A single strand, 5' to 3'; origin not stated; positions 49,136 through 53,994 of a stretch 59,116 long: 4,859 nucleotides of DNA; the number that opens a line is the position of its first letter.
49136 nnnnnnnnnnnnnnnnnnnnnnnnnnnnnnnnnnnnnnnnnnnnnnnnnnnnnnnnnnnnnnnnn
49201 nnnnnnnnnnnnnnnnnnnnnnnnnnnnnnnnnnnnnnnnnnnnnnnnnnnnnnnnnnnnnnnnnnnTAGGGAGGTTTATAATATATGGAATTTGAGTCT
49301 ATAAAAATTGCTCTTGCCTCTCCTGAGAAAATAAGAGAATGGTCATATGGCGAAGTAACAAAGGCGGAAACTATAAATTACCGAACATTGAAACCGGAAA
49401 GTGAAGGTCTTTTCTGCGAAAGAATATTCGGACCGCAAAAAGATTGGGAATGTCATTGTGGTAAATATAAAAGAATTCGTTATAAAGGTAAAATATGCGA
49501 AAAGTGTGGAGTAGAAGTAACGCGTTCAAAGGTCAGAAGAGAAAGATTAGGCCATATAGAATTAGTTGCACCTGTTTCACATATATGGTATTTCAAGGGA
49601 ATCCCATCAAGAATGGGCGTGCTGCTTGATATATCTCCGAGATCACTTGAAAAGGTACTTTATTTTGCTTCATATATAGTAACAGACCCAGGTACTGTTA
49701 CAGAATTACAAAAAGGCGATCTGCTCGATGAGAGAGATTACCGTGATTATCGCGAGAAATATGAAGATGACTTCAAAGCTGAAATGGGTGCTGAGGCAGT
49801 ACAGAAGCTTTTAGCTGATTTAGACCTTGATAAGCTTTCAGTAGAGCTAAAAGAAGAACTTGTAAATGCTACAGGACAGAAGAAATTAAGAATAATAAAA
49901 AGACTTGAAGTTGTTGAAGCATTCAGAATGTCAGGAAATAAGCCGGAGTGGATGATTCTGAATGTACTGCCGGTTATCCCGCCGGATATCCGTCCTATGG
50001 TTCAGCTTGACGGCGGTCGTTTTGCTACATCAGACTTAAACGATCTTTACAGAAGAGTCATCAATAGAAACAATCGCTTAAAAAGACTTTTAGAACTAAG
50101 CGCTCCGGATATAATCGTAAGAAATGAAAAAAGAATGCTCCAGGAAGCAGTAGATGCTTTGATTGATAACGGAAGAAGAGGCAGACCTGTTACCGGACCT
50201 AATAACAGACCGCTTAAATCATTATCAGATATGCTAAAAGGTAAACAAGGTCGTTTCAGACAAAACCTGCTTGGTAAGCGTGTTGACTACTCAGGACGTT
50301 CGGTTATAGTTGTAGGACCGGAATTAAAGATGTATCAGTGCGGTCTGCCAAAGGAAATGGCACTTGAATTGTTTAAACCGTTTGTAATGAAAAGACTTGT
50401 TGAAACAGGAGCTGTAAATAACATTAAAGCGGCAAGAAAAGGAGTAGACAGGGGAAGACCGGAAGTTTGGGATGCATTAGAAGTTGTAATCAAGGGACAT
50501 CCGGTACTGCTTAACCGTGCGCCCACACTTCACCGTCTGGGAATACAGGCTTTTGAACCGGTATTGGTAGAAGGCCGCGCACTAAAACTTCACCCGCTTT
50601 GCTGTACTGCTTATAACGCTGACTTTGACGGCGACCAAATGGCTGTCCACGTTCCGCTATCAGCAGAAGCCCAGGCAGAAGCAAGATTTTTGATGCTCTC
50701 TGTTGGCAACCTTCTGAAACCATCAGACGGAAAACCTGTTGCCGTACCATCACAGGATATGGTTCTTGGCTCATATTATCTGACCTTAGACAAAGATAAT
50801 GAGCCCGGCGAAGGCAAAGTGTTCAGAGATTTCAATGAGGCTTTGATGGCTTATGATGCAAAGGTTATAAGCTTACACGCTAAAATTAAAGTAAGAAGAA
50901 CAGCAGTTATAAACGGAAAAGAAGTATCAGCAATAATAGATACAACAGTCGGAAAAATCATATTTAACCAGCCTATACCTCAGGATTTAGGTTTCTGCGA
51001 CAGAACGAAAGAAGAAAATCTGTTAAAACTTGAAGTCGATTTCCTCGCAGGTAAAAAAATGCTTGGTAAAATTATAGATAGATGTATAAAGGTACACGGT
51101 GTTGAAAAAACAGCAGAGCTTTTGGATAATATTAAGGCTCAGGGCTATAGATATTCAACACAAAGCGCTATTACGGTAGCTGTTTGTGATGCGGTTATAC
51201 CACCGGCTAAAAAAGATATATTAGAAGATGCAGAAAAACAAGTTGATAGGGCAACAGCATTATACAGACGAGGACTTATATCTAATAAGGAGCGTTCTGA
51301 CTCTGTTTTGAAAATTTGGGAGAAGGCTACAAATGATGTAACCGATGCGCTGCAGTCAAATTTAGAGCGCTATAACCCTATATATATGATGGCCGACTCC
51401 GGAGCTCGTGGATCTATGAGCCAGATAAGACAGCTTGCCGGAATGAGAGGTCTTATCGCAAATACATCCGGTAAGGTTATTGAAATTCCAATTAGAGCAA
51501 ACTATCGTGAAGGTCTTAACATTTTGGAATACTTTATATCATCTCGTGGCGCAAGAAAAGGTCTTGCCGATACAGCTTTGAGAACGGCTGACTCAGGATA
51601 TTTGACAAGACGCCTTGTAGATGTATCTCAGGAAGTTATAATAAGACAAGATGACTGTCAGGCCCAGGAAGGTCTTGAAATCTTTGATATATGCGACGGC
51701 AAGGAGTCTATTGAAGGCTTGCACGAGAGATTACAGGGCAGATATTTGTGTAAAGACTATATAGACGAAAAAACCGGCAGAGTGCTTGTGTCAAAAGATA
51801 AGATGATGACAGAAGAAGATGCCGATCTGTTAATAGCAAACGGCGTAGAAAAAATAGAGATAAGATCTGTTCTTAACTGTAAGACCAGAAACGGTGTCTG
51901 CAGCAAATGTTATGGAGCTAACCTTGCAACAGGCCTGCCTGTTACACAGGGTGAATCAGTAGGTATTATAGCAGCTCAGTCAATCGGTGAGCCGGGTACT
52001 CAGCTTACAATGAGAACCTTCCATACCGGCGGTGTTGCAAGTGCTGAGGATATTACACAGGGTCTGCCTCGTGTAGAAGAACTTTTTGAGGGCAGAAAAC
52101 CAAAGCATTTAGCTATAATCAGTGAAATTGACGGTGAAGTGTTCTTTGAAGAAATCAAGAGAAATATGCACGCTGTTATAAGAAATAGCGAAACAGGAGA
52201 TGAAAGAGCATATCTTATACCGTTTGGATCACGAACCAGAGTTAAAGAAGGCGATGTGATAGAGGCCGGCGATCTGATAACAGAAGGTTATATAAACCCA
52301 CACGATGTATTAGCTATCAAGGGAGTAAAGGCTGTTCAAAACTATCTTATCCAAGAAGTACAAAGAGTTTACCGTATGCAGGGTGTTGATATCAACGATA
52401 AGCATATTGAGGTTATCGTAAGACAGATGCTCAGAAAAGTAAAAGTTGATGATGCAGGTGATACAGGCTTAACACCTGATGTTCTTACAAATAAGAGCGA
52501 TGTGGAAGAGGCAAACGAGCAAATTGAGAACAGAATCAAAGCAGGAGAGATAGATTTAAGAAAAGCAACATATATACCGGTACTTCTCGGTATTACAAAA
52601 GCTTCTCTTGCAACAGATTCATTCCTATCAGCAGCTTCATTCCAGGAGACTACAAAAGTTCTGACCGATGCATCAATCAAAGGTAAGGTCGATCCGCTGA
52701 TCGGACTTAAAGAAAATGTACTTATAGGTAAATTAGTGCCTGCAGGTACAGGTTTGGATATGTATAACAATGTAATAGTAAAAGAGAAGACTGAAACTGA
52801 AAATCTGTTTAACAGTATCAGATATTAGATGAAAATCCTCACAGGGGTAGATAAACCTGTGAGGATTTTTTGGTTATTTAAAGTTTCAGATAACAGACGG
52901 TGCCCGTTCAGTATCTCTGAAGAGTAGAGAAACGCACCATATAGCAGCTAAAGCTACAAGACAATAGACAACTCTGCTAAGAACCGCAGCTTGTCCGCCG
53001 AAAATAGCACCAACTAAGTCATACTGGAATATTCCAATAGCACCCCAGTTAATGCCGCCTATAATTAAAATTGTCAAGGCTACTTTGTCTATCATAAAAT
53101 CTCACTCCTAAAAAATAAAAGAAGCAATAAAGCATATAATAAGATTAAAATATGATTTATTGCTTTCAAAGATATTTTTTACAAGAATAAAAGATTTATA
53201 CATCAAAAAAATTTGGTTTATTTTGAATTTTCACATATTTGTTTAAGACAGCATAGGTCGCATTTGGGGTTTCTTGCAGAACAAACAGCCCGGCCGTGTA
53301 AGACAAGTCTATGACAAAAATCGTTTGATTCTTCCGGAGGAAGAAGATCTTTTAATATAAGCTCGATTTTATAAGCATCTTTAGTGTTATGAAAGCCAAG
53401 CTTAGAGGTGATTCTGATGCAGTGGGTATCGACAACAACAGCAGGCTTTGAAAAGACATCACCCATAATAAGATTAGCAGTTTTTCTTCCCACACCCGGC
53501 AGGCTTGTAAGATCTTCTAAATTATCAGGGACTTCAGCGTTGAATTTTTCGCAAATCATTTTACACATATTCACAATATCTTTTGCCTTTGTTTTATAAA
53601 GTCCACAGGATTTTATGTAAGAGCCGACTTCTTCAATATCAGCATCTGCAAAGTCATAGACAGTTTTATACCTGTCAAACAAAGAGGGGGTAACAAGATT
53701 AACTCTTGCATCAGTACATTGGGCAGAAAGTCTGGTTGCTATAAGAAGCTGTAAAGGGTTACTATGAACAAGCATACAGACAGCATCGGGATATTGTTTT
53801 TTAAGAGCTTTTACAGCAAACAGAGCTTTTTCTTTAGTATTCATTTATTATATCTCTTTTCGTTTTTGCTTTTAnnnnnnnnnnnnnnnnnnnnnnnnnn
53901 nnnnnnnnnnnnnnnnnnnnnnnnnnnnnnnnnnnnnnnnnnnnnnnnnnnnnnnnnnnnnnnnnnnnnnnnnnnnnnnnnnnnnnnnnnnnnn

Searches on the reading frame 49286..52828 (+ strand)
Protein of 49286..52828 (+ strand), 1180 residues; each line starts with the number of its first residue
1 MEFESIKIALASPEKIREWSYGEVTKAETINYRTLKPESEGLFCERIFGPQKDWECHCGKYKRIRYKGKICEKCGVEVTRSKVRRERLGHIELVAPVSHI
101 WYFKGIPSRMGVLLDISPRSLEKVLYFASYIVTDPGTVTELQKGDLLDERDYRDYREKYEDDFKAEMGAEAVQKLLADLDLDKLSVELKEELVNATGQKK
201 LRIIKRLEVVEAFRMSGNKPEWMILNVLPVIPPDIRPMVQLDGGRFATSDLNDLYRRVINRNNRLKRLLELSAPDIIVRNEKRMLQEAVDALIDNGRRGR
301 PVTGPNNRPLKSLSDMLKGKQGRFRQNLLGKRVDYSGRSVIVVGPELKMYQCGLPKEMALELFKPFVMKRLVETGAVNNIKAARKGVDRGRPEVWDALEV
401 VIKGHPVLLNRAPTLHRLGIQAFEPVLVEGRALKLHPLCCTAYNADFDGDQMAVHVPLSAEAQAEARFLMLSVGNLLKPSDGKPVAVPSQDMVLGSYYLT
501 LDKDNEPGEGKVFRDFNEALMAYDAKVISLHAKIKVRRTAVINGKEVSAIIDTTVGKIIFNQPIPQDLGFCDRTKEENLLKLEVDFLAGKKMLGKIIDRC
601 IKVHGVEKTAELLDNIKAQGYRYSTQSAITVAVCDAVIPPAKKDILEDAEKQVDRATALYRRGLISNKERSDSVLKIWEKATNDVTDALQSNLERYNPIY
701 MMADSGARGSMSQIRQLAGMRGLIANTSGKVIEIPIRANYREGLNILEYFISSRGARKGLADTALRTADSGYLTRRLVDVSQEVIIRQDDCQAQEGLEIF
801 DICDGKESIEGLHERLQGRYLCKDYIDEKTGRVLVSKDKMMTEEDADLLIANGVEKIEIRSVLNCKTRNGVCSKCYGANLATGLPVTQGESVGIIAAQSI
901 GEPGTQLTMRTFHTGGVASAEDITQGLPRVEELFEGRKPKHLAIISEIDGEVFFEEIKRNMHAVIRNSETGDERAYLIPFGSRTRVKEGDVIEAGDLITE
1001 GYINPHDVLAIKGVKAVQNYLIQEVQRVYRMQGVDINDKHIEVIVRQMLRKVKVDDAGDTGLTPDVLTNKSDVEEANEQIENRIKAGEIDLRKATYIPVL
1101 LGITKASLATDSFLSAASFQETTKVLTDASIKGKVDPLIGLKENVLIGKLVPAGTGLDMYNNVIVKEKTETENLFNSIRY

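Call 42: search_protein_families(library=pfam, proteins=[window:49286-52828:+], max_evalue=0.00001)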
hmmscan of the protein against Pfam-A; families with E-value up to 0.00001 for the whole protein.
window:49286-52828:+ (1180 aa): 5 families
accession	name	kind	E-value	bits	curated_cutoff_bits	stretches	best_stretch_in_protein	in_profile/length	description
PF04997.17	RNA_pol_Rpb1_1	-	6.5e-86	288.9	39.7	1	2-328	3-312/312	RNA polymerase Rpb1, domain 1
PF04998.22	RNA_pol_Rpb1_5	-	1e-66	225.6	28.5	1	743-1063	1-260/267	RNA polymerase Rpb1, domain 5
PF00623.25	RNA_pol_Rpb1_2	-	3e-39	135.4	25.3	2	399-471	93-165/166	RNA polymerase Rpb1, domain 2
PF04983.23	RNA_pol_Rpb1_3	-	1.2e-28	100.5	28.9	1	475-635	1-161/162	RNA polymerase Rpb1, domain 3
PF05000.22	RNA_pol_Rpb1_4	-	3.1e-15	56.4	24.8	1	672-728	24-79/107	RNA polymerase Rpb1, domain 4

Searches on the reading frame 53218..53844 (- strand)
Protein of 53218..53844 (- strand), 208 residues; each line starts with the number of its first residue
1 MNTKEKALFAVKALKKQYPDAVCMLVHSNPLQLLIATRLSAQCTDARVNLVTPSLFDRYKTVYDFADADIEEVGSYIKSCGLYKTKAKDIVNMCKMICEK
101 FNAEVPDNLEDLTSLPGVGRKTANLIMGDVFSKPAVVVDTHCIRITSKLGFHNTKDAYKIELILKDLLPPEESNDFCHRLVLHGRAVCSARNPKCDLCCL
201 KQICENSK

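Call 42: search_protein_families(library=pfam, proteins=[window:53218-53844:-], max_evalue=0.00001)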
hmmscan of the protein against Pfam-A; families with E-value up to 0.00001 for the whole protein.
window:53218-53844:- (208 aa): 2 families
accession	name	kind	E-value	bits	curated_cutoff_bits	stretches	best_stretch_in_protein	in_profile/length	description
PF00730.31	HhH-GPD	-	1.4e-21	77.3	26.2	1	37-170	3-108/108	HhH-GPD superfamily base excision DNA repair protein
PF00633.29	HHH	-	3.7e-09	36.4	24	1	101-127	2-28/30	Helix-hairpin-helix motif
